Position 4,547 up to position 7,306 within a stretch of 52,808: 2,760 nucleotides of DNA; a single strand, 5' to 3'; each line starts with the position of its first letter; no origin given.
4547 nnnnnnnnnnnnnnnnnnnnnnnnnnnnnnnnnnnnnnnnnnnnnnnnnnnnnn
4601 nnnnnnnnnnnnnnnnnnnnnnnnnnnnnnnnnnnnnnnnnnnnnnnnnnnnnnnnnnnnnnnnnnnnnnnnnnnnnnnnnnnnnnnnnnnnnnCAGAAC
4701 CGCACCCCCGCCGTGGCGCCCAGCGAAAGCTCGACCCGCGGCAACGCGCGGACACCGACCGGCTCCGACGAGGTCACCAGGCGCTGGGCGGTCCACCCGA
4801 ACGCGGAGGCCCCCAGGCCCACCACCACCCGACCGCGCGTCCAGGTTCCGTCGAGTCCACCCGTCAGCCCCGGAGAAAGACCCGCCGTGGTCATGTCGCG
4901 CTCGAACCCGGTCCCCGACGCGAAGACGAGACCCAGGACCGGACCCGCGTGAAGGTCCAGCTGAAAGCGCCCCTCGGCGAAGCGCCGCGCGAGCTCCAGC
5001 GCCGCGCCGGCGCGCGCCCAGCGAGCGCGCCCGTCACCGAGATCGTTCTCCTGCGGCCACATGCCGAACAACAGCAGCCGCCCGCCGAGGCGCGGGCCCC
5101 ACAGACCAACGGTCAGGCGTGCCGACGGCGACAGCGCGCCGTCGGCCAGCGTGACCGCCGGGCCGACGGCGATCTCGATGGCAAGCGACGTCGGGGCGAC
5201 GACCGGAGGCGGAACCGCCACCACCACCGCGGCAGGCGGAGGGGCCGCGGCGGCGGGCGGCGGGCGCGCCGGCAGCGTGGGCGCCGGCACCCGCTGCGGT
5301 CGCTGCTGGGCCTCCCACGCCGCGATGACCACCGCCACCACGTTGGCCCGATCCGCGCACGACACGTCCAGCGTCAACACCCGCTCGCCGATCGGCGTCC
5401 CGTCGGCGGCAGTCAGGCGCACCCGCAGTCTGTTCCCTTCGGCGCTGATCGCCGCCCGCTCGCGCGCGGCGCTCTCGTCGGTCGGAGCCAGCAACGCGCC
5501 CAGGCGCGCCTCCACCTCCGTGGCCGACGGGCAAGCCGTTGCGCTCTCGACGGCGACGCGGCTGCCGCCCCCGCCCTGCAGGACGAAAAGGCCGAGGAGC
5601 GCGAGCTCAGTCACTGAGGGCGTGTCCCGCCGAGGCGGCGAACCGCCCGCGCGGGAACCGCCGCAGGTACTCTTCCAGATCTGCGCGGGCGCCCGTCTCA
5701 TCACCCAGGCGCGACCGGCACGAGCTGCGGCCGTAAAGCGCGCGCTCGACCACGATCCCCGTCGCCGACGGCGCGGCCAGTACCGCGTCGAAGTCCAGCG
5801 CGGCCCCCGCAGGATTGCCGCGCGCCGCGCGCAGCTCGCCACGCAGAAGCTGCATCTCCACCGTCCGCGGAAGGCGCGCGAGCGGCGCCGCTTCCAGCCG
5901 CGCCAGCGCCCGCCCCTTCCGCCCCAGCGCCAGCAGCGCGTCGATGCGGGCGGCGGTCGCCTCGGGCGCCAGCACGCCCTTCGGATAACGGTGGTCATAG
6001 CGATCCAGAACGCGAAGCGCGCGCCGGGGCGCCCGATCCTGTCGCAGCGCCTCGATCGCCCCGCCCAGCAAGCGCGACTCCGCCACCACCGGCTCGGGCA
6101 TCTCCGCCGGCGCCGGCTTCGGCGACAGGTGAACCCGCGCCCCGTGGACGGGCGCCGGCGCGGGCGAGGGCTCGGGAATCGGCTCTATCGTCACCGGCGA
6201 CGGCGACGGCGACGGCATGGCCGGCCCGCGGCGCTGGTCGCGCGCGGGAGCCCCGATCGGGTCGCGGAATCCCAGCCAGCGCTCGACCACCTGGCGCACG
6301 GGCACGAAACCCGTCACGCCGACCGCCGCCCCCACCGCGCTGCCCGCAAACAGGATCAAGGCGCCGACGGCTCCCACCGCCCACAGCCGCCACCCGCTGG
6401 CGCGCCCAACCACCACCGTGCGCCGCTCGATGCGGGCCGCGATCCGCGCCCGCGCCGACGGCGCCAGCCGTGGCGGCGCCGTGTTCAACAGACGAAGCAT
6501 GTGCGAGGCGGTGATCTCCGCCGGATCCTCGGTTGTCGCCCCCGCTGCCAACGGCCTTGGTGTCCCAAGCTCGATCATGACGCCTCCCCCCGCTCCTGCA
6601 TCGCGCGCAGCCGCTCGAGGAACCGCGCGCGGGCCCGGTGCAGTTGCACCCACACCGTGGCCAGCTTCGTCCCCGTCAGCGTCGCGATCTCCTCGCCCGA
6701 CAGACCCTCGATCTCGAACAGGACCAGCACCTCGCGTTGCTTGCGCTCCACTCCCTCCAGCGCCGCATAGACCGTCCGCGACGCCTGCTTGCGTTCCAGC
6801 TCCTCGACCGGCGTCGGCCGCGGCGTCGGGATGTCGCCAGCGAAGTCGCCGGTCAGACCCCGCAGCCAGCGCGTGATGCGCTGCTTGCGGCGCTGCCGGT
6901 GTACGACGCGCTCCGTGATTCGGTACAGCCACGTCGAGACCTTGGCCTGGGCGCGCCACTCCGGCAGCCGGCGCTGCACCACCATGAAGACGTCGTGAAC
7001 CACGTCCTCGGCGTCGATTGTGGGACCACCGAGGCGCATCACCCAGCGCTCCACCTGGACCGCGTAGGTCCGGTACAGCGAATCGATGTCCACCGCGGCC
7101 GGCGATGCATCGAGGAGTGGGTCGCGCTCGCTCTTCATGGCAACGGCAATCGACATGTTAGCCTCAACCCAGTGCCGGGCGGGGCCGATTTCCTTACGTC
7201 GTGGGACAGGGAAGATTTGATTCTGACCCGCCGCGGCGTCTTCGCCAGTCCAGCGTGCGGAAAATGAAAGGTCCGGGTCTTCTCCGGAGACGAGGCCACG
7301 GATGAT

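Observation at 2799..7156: ECF sigma / anti-sigma-like / OM barrel / CxxCH beta-propeller lipoprotein operon with overlaps at every junction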

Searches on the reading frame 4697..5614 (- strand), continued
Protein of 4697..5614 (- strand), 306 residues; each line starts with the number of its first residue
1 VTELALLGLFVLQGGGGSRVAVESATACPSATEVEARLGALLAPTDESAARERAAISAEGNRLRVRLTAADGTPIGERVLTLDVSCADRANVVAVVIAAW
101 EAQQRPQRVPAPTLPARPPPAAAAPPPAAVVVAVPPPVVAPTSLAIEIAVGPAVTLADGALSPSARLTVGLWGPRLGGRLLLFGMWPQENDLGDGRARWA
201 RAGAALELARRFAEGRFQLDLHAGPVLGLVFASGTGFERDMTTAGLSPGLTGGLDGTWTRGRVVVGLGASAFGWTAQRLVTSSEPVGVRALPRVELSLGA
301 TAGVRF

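Call 77: find_encoding_contigs(protein=P0128, flank=5000, max_places=6)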
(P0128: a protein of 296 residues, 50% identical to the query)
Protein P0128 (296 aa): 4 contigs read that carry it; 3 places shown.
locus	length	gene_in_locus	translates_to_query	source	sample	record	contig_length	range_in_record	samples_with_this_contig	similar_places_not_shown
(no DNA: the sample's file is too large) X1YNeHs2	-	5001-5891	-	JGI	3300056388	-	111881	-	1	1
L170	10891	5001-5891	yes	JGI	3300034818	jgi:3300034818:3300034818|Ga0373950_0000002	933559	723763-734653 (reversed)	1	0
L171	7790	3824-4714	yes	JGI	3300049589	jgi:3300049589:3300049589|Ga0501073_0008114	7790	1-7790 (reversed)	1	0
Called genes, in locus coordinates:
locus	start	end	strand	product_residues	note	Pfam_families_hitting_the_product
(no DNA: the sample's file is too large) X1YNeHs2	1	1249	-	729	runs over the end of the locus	-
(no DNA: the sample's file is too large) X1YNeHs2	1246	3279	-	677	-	PF13517:FG-GAP_3, PF07593:UnbV_ASPIC (weak)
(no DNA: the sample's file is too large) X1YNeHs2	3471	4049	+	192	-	PF04542:Sigma70_r2, PF08281:Sigma70_r4_2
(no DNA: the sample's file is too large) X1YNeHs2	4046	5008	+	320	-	PF07719:TPR_2 (faint), PF13174:TPR_6 (faint)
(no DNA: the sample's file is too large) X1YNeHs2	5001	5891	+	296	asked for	-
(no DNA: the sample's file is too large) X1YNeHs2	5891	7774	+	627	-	-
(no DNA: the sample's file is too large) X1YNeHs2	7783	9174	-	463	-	PF07586:HXXSHH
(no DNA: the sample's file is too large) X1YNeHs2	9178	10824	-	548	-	PF07626:PSD3, PF07637:PSD5, PF07631:PSD4, PF07627:PSCyt3, PF07624:PSD2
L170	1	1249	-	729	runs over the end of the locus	-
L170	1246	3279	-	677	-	PF13517:FG-GAP_3, PF07593:UnbV_ASPIC (weak)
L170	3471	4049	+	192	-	PF04542:Sigma70_r2, PF08281:Sigma70_r4_2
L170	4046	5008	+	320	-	PF07719:TPR_2 (faint), PF13174:TPR_6 (faint)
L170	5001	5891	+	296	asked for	-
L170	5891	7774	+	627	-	-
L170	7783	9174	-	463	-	PF07586:HXXSHH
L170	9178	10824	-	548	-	PF07626:PSD3, PF07637:PSD5, PF07631:PSD4, PF07627:PSCyt3, PF07624:PSD2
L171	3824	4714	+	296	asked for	-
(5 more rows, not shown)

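Call 104: search_protein_families(library=pfam, alignment_id=A3, max_evalue=1)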
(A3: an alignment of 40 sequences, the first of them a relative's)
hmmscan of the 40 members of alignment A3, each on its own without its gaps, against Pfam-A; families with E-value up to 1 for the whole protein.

A. member 1, P0121 (306 aa): 0 families

B. families by the number of members that match (of 40 scanned): 5 families
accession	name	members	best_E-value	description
PF13505.12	OMP_b-brl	1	0.073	Outer membrane protein beta-barrel domain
PF06255.18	MafB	1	0.081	Neisseria toxin MafB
PF06119.19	NIDO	1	0.087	Nidogen-like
PF12279.13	DUF3619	1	0.097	Protein of unknown function (DUF3619)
PF02649.19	GCHY-1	1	0.32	Type I GTP cyclohydrolase folE2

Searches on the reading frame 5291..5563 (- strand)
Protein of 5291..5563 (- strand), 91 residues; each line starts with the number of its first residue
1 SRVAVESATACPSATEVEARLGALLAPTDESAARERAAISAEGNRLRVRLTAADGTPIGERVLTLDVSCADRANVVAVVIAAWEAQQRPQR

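Call 84: search_solved_structures(query=A7, max_evalue=10)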
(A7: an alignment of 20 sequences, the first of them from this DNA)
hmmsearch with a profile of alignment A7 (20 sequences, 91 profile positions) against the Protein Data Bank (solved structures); distinct sequences matched with E-value up to 10: 3.
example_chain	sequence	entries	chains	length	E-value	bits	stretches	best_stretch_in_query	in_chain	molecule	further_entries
7pwg_R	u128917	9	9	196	0.52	13.9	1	24-77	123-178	Ribosomal protein L19 | 60S ribosomal protein eL19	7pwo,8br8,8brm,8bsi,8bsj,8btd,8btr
1o54_A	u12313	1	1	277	0.55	13.8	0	9-25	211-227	SAM-dependent O-methyltransferase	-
4nwp_E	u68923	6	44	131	3.3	11.3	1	45-77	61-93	Uncharacterized protein | DARP14 - Subunit B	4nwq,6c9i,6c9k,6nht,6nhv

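Call 85: search_protein_families(library=pfam, alignment_id=A7, max_evalue=1)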
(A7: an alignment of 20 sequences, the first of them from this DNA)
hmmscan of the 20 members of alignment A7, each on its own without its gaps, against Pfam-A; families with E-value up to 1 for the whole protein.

A. member 1, seq(91 aa): 0 families

B. families by the number of members that match (of 20 scanned): 5 families
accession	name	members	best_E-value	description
PF06119.19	NIDO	1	0.01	Nidogen-like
PF22792.1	DUF7012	1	0.066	Domain of unknown function (DUF7012)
PF07193.17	DUF1408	1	0.11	Protein of unknown function (DUF1408)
PF19319.4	DUF5919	1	0.12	Domain of unknown function (DUF5919)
PF16769.10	MCM3AP_GANP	1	0.29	MCM3AP domain of GANP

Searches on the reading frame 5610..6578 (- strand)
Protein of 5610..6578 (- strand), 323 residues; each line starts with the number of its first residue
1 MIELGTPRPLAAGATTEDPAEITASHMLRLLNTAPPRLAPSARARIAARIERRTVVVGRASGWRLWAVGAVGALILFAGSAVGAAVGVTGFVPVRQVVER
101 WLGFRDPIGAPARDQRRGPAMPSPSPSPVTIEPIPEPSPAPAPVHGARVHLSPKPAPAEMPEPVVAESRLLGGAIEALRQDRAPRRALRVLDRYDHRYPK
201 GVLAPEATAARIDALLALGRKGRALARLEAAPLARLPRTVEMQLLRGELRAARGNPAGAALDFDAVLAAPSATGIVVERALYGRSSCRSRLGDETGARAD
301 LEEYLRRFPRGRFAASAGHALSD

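Call 7: search_protein_families(library=pfam, proteins=[window:5610-6578:-], max_evalue=0.01)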
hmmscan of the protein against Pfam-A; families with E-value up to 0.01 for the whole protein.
window:5610-6578:- (323 aa): 1 family
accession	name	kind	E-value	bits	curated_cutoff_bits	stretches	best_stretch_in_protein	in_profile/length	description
PF13432.12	TPR_16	-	0.00014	22.7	32.7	1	211-269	3-60/65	Tetratricopeptide repeat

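Call 8: search_protein_families(library=ncbifam, proteins=[window:5610-6578:-], max_evalue=0.01)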
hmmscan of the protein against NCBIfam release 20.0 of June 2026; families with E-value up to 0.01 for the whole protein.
window:5610-6578:- (323 aa): 1 family
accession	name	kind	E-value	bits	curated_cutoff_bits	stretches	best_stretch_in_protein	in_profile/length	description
TIGR02795.1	tol_pal_ybgF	equivalog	0.00036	21.1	90.1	0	242-317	41-115/119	tol-pal system protein YbgF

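Call 87: search_solved_structures(query=A8, max_evalue=1)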
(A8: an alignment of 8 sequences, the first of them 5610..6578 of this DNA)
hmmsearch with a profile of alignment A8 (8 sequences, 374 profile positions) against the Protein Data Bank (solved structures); distinct sequences matched with E-value up to 1: 7.
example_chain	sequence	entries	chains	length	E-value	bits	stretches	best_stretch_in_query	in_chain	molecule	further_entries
4r7s_A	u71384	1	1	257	0.00014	24.9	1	262-317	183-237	Tetratricopeptide repeat protein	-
9ipu_I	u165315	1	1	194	0.016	18.2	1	7-179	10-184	Histone H1.0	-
6la2_S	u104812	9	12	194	0.041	16.8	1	7-179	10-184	Histone H1.0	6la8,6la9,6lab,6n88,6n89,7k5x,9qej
8tb9_A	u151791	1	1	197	0.043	16.8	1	7-179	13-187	Histone H1.0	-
7cow_S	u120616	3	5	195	0.055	16.4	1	8-179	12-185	Histone H1.0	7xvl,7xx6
7dbp_K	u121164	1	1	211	0.063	16.2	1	8-179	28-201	Histone H1.0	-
5nl0_Z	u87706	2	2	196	0.2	14.6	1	9-191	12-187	Histone H1.0-B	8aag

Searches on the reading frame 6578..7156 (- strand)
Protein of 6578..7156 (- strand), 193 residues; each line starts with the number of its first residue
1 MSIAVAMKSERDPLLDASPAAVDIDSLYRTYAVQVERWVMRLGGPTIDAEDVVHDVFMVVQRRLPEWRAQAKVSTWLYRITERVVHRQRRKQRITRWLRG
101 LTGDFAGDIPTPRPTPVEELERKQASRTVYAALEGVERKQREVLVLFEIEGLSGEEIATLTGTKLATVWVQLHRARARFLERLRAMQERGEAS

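Call 7: search_protein_families(library=pfam, proteins=[window:6578-7156:-], max_evalue=0.01)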
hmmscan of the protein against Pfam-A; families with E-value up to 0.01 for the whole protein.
window:6578-7156:- (193 aa): 4 families
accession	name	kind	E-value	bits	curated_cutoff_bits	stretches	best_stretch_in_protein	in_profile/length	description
PF08281.18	Sigma70_r4_2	-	7.1e-14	51.6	25.7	1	128-178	3-53/54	Sigma-70, region 4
PF04542.20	Sigma70_r2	-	5.3e-13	49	24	1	27-93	1-69/71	Sigma-70 region 2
PF07638.17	Sigma70_ECF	-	0.0029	18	21.1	1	52-183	52-183/185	ECF sigma factor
PF04545.22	Sigma70_r4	-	0.0068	16.3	24.1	0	132-177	1-46/50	Sigma-70, region 4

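Call 8: search_protein_families(library=ncbifam, proteins=[window:6578-7156:-], max_evalue=0.01)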
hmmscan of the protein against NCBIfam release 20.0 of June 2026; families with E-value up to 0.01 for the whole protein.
window:6578-7156:- (193 aa): 88 families (the best 25 are shown)
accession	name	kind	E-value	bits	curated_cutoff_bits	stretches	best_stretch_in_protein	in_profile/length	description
TIGR02937.1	sigma70-ECF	superfamily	1.3e-22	80.2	42.9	1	25-183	4-165/165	sigma-70 family RNA polymerase sigma factor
NF007229.0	PRK09647.1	equivalog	2.7e-22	79.2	265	1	25-191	47-210/220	RNA polymerase sigma factor SigE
TIGR02950.1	SigM_subfam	subfamily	7.7e-22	77.8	147.95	1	24-181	2-156/159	RNA polymerase sigma factor, SigM family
NF009171.0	PRK12518.1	equivalog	5.2e-21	75.3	208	1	25-181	30-182/191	RNA polymerase sigma factor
NF004113.0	PRK05602.1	equivalog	2e-20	73.3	208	1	40-188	63-206/211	RNA polymerase sigma factor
NF009166.1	PRK12513.1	equivalog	3.6e-20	72.5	206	1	25-187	25-190/193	RNA polymerase sigma factor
NF008888.0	PRK11922.1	equivalog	5.3e-19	68.7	204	1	47-183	55-196/231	RNA polymerase sigma factor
NF058625.1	sigma_PG0214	equivalog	3.7e-18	65.8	130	1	37-189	19-167/170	GFO_1088 family ECF-type sigma factor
NF009172.0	PRK12519.1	subfamily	1.5e-17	63.8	222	1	24-186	31-192/194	RNA polymerase sigma factor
NF007225.0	PRK09643.1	equivalog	2e-16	60.3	190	1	26-192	31-191/204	RNA polymerase sigma factor SigM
TIGR02985.1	Sig70_bacteroi1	subfamily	2.3e-16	60.5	126.4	1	25-179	4-158/162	RNA polymerase sigma-70 factor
NF009168.0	PRK12515.1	subfamily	2.9e-16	59.5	236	1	22-185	22-181/189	RNA polymerase sigma factor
NF007223.0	PRK09641.1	equivalog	4e-16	59.4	209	1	31-184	27-185/187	RNA polymerase sigma factor SigW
TIGR02983.1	SigE-fam_strep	subfamily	1e-15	58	141.55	1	23-184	7-159/162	SigE family RNA polymerase sigma factor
NF006089.0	PRK08241.1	subfamily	1.1e-15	57.6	240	2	20-87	20-87/343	RNA polymerase subunit sigma-70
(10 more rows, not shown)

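Call 88: search_solved_structures(query=window:6578-7156:-, max_evalue=0.000001)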
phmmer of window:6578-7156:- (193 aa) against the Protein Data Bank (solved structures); distinct sequences matched with E-value up to 0.000001: 11.
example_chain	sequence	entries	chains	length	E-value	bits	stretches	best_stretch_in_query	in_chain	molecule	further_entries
9m9d_F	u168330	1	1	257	3.3e-17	66.2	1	24-192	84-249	ECF RNA polymerase sigma factor SigE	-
9m9e_F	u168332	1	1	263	3.6e-17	66.1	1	24-192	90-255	ECF RNA polymerase sigma factor SigE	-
9m98_F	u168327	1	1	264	3.6e-17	66.1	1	24-192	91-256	ECF RNA polymerase sigma factor SigE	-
4cxf_A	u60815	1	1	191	1.6e-11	47.7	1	29-185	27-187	RNA POLYMERASE SIGMA FACTOR CNRH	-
6jcy_F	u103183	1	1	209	2.6e-10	43.8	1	39-181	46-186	ECF RNA polymerase sigma factor SigH,ECF RNA polymerase sigma factor SigE,ECF RNA polymera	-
6in7_B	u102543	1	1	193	2.6e-09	40.5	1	27-183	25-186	RNA polymerase sigma-H factor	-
8z6g_B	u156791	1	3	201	2.6e-09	40.5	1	27-183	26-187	RNA polymerase sigma factor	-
5wuq_A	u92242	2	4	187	1.7e-08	37.9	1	23-184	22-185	ECF RNA polymerase sigma factor SigW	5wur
1or7_A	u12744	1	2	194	7.3e-08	35.8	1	39-182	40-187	RNA polymerase sigma-E factor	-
6jbq_F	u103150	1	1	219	1.1e-07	35.2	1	39-181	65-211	ECF RNA polymerase sigma-E factor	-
5zx2_F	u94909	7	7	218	7.5e-07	32.5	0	40-181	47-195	ECF RNA polymerase sigma factor SigH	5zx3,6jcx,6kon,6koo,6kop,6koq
